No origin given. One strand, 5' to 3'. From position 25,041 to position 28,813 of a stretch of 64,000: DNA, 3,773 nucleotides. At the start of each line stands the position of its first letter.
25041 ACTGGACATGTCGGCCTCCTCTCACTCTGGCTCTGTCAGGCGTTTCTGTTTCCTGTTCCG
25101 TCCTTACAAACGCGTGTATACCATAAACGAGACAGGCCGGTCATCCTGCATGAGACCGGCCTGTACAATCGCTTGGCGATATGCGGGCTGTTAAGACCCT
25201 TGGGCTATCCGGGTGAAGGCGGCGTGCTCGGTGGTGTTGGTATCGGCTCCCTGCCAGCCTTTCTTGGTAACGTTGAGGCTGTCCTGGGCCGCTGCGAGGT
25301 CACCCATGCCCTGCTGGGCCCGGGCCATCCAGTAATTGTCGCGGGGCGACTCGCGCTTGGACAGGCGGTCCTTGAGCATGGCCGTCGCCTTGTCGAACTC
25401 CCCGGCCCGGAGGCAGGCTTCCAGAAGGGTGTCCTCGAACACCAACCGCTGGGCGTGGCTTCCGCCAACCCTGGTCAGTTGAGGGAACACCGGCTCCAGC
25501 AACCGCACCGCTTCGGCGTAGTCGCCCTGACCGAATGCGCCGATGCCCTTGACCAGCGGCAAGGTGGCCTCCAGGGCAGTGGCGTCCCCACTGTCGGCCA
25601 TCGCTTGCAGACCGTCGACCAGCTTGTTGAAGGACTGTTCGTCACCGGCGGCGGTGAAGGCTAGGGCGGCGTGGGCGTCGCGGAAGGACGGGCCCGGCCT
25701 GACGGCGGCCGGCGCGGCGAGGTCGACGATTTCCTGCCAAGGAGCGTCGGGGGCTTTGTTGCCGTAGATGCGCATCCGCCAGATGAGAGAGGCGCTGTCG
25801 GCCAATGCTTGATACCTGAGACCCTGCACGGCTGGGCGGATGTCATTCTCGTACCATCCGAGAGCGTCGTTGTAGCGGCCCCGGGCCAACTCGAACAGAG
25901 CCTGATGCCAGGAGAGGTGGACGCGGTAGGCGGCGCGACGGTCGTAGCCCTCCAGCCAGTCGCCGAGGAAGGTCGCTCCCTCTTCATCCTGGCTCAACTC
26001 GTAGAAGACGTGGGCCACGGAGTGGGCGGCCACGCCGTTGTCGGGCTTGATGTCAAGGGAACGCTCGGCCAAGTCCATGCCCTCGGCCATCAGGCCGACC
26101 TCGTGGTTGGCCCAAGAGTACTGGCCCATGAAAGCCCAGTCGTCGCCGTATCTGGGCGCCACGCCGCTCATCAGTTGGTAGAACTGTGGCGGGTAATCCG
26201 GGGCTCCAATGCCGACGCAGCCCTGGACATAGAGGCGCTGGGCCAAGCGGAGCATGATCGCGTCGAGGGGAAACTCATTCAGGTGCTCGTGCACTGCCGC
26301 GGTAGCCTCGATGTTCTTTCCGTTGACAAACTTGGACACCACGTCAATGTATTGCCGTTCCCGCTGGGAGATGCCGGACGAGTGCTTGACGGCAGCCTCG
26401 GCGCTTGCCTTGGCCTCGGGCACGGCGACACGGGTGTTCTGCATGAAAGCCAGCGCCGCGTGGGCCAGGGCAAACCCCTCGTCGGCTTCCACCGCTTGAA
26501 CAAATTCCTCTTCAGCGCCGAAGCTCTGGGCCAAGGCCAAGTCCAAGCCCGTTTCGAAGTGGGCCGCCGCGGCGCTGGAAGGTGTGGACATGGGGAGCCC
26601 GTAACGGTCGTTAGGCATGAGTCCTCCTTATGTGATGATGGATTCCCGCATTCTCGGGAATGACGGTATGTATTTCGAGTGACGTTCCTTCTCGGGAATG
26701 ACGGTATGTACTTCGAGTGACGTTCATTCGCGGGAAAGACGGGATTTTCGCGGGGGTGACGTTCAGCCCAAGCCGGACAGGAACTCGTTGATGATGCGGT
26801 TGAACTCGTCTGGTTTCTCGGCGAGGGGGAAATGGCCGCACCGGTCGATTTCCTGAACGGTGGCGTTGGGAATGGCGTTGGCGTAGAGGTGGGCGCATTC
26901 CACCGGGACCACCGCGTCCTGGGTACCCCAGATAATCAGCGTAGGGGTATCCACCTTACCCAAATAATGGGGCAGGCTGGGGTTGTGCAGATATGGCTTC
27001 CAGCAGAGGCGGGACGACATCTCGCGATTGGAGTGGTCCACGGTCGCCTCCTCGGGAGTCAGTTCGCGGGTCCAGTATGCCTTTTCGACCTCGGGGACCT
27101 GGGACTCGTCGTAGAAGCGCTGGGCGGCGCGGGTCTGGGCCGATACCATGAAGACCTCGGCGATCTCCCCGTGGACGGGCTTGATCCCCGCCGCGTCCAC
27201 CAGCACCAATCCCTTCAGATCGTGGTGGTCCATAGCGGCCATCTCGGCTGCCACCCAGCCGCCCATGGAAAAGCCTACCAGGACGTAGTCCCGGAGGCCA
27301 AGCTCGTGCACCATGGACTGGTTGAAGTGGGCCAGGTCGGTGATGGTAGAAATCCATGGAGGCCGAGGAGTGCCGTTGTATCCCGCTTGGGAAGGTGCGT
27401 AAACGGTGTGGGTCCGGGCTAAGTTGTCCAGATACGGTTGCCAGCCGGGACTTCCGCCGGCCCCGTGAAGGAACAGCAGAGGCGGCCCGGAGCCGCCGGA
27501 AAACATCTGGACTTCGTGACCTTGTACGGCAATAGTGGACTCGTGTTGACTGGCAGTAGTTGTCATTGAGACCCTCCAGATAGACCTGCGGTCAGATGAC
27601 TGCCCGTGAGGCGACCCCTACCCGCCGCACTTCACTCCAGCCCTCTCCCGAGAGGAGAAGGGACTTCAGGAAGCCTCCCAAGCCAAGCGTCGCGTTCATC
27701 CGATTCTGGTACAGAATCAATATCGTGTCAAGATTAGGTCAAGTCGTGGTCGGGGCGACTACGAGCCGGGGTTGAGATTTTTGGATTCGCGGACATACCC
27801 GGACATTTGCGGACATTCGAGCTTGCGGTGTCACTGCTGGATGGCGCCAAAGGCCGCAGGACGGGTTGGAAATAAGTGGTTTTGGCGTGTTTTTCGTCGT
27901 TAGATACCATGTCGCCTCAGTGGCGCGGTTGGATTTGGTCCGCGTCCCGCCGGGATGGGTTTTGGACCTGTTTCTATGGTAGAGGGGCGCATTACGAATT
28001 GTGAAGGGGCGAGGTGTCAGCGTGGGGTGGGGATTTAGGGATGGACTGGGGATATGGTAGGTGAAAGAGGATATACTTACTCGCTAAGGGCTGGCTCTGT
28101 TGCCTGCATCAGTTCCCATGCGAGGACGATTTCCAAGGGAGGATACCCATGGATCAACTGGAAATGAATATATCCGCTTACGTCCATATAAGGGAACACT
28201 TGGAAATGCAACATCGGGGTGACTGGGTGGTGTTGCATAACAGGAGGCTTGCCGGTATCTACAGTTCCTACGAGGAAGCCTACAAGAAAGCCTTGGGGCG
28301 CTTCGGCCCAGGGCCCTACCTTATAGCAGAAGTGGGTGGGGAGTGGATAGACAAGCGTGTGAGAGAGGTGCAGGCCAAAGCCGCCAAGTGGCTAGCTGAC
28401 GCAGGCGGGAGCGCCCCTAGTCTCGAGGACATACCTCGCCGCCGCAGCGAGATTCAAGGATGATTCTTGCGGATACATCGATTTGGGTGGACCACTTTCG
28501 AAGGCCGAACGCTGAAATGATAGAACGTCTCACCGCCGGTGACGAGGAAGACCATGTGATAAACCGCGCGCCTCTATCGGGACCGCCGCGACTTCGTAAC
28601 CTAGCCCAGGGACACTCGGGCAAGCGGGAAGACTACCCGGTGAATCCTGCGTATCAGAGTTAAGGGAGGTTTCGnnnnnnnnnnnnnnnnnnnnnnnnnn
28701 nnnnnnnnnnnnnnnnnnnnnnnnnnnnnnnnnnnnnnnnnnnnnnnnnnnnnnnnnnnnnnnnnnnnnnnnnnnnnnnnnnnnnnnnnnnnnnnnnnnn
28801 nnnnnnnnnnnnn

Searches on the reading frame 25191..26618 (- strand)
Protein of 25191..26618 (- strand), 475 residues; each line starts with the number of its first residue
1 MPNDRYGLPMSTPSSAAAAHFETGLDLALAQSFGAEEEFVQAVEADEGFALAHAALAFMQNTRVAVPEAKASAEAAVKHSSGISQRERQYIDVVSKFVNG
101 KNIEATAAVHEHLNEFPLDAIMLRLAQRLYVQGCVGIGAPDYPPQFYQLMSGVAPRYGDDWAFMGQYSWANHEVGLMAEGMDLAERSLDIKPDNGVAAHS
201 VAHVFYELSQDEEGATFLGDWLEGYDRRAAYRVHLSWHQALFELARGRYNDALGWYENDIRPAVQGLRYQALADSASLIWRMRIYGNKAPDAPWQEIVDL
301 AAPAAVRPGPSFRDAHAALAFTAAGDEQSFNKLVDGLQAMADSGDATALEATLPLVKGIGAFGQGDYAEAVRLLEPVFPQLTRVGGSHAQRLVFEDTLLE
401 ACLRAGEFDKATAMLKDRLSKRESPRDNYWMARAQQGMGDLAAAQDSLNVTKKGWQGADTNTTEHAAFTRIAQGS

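Call 92: search_protein_families(library=pfam, proteins=[window:25191-26618:-], max_evalue=0.001)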
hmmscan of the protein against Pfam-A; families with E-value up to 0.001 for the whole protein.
window:25191-26618:- (475 aa): 2 families
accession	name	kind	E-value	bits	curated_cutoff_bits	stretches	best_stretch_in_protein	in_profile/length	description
PF13424.12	TPR_12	-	1.2e-06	29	30.1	1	361-420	13-73/77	Tetratricopeptide repeat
PF13176.12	TPR_7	-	0.00014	22.1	27.9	0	245-263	11-31/36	Tetratricopeptide repeat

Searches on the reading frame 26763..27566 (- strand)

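Call 92: search_protein_families(library=pfam, proteins=[window:26763-27566:-], max_evalue=0.001)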
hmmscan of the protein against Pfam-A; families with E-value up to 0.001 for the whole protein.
window:26763-27566:- (267 aa): 7 families
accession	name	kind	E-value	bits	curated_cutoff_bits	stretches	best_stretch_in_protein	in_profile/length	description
PF00561.26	Abhydrolase_1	-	6e-27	95.3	25.8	2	28-170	1-145/245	alpha/beta hydrolase fold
PF12697.13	Abhydrolase_6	-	3.5e-25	90.4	26.3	1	30-257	1-216/217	Alpha/beta hydrolase family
PF12146.15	Hydrolase_4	-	2.2e-12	47.2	27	1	73-251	57-238/239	Serine aminopeptidase, S33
PF12695.13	Abhydrolase_5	-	6.6e-06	26.5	27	0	89-125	54-89/164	Alpha/beta hydrolase family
PF03096.20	Ndr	-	2e-05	23.9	23.3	1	72-267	79-280/283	Ndr family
PF02230.22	Abhydrolase_2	-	5.1e-05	23.7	23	0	92-169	105-181/217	Phospholipase/Carboxylesterase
PF00975.26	Thioesterase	-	0.00012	22.8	26.4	1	29-111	2-85/226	Thioesterase domain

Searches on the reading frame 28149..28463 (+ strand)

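Call 3: search_protein_families(library=pfam, proteins=[window:28149-28463:+], max_evalue=1)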
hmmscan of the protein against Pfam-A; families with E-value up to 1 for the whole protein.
window:28149-28463:+ (104 aa): 0 families

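Call 4: search_protein_families(library=padloc, proteins=[window:28149-28463:+], max_evalue=1)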
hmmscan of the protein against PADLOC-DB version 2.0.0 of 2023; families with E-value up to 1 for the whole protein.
window:28149-28463:+ (104 aa): 0 families

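Call 5: search_protein_families(library=ncbifam, proteins=[window:28149-28463:+], max_evalue=1)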
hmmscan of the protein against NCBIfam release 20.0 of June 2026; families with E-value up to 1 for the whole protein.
window:28149-28463:+ (104 aa): 1 family
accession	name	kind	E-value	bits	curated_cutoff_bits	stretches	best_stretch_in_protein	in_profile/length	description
NF045697.1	MurNAcPUrMurU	equivalog_domain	0.13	11.6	370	1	14-83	57-124/229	N-acetylmuramate alpha-1-phosphate uridylyltransferase MurU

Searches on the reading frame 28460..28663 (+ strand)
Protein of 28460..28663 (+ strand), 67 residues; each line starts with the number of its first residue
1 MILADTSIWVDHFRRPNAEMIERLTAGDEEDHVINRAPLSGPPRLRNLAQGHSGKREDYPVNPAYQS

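Call 3: search_protein_families(library=pfam, proteins=[window:28460-28663:+], max_evalue=1)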
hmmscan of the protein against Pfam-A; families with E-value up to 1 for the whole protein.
window:28460-28663:+ (67 aa): 0 families

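Call 4: search_protein_families(library=padloc, proteins=[window:28460-28663:+], max_evalue=1)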
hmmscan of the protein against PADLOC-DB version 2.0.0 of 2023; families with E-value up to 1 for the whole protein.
window:28460-28663:+ (67 aa): 0 families

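Call 5: search_protein_families(library=ncbifam, proteins=[window:28460-28663:+], max_evalue=1)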
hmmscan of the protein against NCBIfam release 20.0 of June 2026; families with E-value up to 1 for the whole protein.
window:28460-28663:+ (67 aa): 1 family
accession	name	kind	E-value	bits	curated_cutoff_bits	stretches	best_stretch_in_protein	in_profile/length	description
NF047959.1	TA_toxin_VapC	equivalog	0.0008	19.5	80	1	2-34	1-33/125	type II toxin-antitoxin system VapC family toxin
